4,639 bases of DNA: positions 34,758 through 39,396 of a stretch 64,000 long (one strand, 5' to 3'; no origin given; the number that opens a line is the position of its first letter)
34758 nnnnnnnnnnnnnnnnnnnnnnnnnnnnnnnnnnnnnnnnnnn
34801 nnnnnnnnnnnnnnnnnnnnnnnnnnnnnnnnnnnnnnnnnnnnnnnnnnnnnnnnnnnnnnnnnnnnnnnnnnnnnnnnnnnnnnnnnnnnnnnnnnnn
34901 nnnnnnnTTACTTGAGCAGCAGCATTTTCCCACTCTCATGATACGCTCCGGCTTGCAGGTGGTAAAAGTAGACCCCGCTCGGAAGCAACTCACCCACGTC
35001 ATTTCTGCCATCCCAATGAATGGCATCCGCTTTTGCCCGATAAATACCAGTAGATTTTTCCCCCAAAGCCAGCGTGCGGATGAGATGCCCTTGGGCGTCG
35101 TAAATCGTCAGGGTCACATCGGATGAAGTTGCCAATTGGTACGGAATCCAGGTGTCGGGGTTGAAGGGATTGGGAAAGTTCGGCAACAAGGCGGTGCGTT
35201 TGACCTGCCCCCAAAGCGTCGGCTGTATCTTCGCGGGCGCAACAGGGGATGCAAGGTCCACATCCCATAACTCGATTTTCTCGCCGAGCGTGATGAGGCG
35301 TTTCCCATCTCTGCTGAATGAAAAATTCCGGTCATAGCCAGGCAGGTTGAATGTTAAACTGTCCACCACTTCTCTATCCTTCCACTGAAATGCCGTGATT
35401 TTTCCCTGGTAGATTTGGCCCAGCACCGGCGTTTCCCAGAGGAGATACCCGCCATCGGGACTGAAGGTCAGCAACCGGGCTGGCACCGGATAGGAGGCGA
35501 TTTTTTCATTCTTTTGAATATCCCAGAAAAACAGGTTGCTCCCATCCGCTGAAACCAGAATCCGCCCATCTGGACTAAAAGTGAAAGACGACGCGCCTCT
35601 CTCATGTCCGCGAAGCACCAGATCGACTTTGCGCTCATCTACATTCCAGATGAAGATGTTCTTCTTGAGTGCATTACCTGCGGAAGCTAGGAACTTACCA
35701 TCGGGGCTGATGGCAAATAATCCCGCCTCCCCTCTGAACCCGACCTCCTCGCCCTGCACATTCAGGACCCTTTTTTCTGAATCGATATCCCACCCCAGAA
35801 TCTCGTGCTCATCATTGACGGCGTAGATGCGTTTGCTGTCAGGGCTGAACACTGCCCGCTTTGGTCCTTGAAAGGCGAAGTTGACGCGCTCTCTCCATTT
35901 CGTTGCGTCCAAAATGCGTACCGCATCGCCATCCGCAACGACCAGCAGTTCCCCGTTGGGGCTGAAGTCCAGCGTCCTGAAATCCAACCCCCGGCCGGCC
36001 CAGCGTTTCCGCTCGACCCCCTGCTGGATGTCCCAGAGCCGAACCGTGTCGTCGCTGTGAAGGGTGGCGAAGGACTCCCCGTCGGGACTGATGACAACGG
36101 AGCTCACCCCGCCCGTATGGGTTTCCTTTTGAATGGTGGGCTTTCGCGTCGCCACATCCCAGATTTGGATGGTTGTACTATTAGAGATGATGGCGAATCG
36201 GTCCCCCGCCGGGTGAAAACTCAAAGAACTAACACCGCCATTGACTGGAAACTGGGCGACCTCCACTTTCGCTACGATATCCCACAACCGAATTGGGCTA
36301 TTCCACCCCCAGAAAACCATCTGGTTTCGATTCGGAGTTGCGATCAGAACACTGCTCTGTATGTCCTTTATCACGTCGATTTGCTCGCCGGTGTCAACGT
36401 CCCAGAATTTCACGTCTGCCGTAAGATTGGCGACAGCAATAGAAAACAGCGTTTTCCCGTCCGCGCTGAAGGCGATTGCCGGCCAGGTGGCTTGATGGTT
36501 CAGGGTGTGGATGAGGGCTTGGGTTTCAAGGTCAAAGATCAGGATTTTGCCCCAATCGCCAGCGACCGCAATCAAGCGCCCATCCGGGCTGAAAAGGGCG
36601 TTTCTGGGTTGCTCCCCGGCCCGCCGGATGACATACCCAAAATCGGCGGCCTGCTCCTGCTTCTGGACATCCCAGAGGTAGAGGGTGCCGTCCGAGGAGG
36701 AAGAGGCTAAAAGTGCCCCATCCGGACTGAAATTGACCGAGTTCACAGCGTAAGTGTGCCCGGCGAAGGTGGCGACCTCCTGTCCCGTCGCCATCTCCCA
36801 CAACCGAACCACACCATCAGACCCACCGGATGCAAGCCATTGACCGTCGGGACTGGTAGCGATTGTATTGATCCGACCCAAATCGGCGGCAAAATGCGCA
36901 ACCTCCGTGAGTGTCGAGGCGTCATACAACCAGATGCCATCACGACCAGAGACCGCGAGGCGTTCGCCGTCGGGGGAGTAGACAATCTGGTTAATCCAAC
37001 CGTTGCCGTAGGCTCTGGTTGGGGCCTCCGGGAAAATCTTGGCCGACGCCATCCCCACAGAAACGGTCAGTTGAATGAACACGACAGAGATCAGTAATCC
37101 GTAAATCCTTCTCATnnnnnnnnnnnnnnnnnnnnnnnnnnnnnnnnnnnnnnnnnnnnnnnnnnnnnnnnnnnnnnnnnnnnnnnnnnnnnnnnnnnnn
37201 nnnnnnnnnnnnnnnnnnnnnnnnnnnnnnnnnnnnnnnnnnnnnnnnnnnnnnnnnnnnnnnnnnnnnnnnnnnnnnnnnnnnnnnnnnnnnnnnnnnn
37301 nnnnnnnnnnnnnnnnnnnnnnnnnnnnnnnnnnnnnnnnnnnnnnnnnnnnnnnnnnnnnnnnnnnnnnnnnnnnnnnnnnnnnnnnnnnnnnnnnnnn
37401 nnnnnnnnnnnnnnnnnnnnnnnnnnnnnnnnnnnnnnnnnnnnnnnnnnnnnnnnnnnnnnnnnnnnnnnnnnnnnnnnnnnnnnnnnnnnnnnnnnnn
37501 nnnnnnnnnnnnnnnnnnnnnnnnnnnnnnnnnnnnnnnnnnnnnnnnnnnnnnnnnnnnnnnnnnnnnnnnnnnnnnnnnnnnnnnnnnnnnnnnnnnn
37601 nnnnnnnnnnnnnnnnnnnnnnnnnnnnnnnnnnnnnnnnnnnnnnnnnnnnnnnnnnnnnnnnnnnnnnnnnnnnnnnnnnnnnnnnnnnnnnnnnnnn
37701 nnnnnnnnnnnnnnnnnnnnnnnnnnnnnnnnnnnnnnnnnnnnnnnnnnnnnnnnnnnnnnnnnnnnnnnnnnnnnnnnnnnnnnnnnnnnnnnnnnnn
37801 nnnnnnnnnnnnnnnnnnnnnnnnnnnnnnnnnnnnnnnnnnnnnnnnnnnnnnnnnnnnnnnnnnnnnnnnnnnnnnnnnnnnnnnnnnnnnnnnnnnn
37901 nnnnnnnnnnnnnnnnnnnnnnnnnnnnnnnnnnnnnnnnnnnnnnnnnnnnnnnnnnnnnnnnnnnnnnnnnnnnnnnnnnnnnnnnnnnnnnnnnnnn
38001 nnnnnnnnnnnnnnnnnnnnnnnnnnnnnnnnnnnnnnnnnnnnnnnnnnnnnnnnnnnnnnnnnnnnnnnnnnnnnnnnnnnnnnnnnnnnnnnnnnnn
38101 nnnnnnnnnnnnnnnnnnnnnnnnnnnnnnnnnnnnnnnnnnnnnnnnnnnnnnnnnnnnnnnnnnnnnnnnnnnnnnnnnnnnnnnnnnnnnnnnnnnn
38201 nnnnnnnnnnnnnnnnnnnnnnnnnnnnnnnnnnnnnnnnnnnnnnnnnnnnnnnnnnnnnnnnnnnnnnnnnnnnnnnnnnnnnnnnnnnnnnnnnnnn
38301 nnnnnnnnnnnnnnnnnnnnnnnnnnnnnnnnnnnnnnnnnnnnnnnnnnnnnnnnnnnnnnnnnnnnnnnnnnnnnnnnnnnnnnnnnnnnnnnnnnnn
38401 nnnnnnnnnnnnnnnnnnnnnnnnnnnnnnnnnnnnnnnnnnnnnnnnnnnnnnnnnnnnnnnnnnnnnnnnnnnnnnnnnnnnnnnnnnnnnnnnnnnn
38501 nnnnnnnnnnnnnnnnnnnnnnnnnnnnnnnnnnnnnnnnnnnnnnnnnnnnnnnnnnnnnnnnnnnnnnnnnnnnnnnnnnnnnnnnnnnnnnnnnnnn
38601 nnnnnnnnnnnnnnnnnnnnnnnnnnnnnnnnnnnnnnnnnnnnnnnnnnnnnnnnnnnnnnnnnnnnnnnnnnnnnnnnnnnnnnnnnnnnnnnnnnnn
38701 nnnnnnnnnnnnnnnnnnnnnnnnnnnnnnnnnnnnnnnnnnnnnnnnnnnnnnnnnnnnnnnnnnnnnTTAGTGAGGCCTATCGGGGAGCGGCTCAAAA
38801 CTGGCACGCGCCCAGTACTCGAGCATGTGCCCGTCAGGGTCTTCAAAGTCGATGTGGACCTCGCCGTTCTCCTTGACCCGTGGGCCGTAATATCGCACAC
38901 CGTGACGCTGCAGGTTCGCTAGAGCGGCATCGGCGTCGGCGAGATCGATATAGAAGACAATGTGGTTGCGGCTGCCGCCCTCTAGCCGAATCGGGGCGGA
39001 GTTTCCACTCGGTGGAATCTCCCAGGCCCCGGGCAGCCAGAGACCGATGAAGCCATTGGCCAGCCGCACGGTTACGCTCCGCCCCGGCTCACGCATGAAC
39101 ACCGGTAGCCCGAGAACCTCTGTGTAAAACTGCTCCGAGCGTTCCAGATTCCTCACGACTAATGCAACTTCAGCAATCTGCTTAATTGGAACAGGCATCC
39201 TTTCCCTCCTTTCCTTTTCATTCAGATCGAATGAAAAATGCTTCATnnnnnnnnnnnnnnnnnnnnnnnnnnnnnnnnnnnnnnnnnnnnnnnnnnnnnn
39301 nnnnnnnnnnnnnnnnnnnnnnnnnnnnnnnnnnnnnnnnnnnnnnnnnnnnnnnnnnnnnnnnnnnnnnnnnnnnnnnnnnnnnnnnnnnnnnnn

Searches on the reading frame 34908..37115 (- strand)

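Call 26: search_protein_families(library=ncbifam, proteins=[window:34908-37115:-], max_evalue=0.00001)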
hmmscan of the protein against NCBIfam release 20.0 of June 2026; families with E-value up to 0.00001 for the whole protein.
window:34908-37115:- (735 aa): 8 families
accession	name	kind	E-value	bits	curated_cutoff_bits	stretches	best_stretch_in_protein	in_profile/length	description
TIGR03866.1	PQQ_ABC_repeats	subfamily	5.6e-20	71.6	287.3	1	348-501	13-164/310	PQQ-dependent catabolism-associated beta-propeller protein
NF052340.1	hydrazine_beta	equivalog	3.9e-09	36.1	560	0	126-250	37-158/372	hydrazine synthase subunit beta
TIGR03907.1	QH_beta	equivalog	7.9e-09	35.1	223.2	0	393-498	15-117/338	quinohemoprotein amine dehydrogenase subunit beta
TIGR02800.1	propeller_TolB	equivalog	4.9e-08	32.3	343.15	0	99-154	213-270/418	Tol-Pal system beta propeller repeat protein TolB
NF009276.0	PRK12633.1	equivalog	5.8e-07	29.5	383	1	664-722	128-181/234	flagellar basal body rod modification protein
NF005176.1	PRK06655.1-1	equivalog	6.1e-07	29.6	230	1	663-723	95-150/197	flagellar hook assembly protein FlgD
NF033707.1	T9SS_sortase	equivalog_domain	1.7e-06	26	420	1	645-722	1000-1077/1095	type IX secretion system sortase PorU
TIGR04183.1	Por_Secre_tail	domain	1.9e-06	27.8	23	0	647-728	2-66/72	T9SS type A sorting domain-containing protein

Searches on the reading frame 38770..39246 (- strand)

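Call 26: search_protein_families(library=ncbifam, proteins=[window:38770-39246:-], max_evalue=0.00001)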
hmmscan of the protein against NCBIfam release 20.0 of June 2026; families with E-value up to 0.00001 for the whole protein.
window:38770-39246:- (158 aa): 6 families
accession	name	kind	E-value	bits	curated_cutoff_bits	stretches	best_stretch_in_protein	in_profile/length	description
NF003152.0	PRK04101.1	equivalog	2.3e-08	34.5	171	1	21-146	2-118/139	metallothiol transferase FosB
NF050075.1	SMU1112c_YaeR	equivalog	3.8e-07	30.4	140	1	21-144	1-123/125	SMU1112c/YaeR family gloxylase I-like metalloprotein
NF000222.1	FosX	equivalog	1.7e-06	28.4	170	0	25-146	2-117/127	FosX/FosE/FosI family fosfomycin resistance hydrolase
NF008551.0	PRK11478.1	equivalog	3.5e-06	27.5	148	1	21-145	4-127/129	VOC family protein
NF038306.1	fosM_gen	equivalog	8.7e-06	26.2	255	0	21-146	1-117/137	FosM family fosfomycin resistance protein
NF000496.2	Fos_GSH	equivalog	9.3e-06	25.8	180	0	22-144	3-114/136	fosfomycin resistance glutathione transferase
